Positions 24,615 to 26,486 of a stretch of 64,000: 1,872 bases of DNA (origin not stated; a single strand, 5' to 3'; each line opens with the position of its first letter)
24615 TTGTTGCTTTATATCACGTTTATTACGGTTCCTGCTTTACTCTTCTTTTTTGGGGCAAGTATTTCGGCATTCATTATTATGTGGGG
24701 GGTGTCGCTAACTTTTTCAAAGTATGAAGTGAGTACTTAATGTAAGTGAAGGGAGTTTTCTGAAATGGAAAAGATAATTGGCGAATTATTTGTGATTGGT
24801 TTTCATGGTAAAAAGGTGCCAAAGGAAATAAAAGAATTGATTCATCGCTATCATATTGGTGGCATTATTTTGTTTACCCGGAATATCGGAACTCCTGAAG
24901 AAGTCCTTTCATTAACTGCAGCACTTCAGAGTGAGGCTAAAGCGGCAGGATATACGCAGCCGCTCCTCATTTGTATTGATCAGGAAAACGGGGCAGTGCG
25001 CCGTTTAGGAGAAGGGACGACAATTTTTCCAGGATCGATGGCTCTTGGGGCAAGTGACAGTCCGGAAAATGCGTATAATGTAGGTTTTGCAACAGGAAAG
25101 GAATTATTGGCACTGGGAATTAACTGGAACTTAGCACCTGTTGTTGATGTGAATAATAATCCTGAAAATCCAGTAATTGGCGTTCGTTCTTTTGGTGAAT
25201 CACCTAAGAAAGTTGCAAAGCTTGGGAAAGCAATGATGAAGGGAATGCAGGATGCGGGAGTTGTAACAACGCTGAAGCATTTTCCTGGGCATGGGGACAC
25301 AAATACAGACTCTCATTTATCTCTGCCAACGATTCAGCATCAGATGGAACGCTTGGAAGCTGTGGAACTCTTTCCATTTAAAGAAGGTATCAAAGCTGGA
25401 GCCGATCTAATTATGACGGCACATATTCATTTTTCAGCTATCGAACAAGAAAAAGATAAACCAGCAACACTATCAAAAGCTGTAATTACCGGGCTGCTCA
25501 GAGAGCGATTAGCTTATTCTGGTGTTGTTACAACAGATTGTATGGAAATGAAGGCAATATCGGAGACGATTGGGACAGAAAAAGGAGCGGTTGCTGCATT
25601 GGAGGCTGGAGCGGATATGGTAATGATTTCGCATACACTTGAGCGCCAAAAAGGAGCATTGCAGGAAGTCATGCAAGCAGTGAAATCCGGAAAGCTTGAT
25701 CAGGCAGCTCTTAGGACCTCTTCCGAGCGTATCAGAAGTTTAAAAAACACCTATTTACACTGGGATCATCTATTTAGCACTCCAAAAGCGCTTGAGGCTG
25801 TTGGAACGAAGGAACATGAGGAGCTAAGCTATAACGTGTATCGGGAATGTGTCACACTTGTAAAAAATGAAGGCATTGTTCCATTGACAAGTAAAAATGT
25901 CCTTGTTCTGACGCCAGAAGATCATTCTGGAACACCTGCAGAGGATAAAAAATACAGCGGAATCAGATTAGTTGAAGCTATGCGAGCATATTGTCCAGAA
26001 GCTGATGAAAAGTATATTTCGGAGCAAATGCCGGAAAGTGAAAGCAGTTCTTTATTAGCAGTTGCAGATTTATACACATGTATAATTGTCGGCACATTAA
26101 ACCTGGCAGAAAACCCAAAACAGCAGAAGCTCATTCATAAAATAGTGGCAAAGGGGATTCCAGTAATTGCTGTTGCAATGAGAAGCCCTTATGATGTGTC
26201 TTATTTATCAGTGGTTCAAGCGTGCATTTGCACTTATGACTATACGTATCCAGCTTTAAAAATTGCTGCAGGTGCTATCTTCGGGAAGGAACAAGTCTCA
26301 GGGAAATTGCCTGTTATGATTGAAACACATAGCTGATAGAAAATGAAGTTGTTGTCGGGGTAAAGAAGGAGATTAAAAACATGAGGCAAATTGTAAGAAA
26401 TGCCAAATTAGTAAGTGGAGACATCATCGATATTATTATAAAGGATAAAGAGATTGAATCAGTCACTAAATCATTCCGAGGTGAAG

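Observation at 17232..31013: GH20 + lactonase + ABC importer + GH3 + deacetylase + DgaE-like lyase + KDGP aldolase + kinase: candidate pathway for oxidised (aldonate/lactone-ended) N-acetylhexosamine oligosaccharides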

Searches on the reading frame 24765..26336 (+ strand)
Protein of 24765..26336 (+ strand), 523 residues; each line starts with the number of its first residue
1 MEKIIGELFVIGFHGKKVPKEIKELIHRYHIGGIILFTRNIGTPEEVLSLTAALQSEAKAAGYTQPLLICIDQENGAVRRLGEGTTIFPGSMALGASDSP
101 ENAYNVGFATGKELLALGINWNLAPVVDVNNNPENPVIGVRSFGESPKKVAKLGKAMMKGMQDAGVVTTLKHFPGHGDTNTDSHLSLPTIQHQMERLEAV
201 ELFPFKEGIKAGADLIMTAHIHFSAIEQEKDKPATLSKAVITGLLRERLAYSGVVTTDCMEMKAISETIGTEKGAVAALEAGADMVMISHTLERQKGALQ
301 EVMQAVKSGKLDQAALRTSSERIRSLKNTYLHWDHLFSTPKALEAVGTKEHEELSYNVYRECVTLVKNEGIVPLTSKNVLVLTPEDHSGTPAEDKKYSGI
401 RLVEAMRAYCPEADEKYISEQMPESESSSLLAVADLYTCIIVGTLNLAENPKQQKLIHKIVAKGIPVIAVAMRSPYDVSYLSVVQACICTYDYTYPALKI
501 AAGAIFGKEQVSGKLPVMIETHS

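Call 3: search_protein_families(library=pfam, proteins=[window:24765-26336:+])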
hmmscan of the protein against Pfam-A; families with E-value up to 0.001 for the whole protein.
window:24765-26336:+ (523 aa): 2 families
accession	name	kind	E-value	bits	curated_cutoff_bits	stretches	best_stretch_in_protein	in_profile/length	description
PF00933.27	Glyco_hydro_3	-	2.5e-98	329.8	27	1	4-325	5-315/316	Glycosyl hydrolase family 3 N terminal domain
PF01915.27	Glyco_hydro_3_C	-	6.6e-08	33.2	31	1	363-520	1-170/200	Glycosyl hydrolase family 3 C-terminal domain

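Call 6: search_protein_families(library=ncbifam, proteins=[window:24765-26336:+])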
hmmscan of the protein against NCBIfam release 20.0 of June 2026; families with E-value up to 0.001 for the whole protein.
window:24765-26336:+ (523 aa): 8 families
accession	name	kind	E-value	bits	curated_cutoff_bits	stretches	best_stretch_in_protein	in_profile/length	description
NF003740.0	PRK05337.1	equivalog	9.1e-66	222.3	207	1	10-328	6-321/340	beta-N-acetylhexosaminidase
NF052329.1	XyloArabinsidase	equivalog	4.5e-35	120.9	1050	1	85-385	108-401/750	beta-xylosidase/alpha-l-arabinosidase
NF052331.1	Bet13-16Glucosase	equivalog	1.7e-33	115.7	1330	1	20-378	39-383/750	exo-beta-d-1,3/1,6-glucosidase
NF041579.1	betaxyl_Flavo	equivalog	4.4e-21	74.7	1350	1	83-398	80-403/716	beta-xylosidase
NF011678.0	PRK15098.1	equivalog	2.3e-19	69.3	666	1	4-378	50-411/765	beta-glucosidase BglX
NF041776.1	xylosidase_Xyl3A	equivalog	1.2e-13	49.9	1250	1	138-386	130-383/846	xylan 1,4-beta-xylosidase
NF041610.1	alph_arabinopyran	equivalog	2.9e-12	45.6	1300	1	85-381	58-325/738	exo-alpha-(1->6)-L-arabinopyranosidase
NF052330.1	BetGlucosiCelf0468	equivalog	3.4e-11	42.1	1300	1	83-376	52-332/817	beta-d-glucosidase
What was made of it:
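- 24765..26336 (+): Two-domain GH3 NagZ-type beta-N-acetylglucosaminidase, cytoplasmic. An accessory trimming enzyme, present only in the window and O. iheyensis among the loci compared. NF003740, 222 vs cutoff 207 (call 6).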

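Call 80: search_solved_structures(query=window:24765-26336:+)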
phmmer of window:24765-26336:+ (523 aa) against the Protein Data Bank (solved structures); distinct sequences matched with E-value up to 0.001: 86 (the best 60 are shown).
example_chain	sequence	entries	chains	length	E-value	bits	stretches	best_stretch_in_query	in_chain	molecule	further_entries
4zm6_A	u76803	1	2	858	1.3e-116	393.7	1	2-519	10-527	N-acetyl-beta-D glucosaminidase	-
6k5j_A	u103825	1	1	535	1.3e-116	393.7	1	3-518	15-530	GH3 beta-N-acetylglucosaminidase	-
3bmx_A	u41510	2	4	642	3.8e-90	306.5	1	17-519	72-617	Uncharacterized lipoprotein ybbD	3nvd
3lk6_A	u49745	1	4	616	1.6e-89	304.4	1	17-519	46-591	Lipoprotein ybbD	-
4gyj_A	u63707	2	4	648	1.9e-89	304.1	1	17-519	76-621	Uncharacterized lipoprotein ybbD | Glycoside Hydrolase NagZ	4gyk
3sql_A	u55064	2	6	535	1.9e-65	225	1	31-330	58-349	Glycosyl hydrolase family 3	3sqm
3tev_A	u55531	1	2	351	5.1e-64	220.3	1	6-329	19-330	Glycosyl hyrolase, family 3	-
3wo8_A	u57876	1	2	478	1.2e-44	156.3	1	4-313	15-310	Beta-N-acetylglucosaminidase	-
5bza_A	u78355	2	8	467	1.7e-41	146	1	4-330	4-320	Beta-N-acetylhexosaminidase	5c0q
5g1m_A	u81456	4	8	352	9.4e-39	137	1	14-295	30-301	BETA-HEXOSAMINIDASE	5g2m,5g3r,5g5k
5vqd_A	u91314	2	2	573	8e-38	133.9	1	65-517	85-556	Beta-glucoside phosphorylase BglX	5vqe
6jti_A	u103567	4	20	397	2e-37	132.6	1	20-290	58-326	Beta-hexosaminidase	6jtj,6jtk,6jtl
5g5u_A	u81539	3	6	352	2.3e-37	132.4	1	14-295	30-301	BETA-HEXOSAMINIDASE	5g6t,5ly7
7vi6_A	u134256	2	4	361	1.4e-36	129.7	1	10-291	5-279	Beta-N-acetylhexosaminidase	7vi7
4gvf_A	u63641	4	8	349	2.1e-36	129.2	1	12-300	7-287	Beta-hexosaminidase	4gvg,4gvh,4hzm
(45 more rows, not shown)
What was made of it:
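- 24765..26336 (+): PDB 6k5j and 4zm6 E=1e-116, B. subtilis YbbD/NagZ E-90 (call 80).
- On GH3 NagZ-type beta-N-acetylglucosaminidase: Closest structures are GH3 GlcNAcases (call 80).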
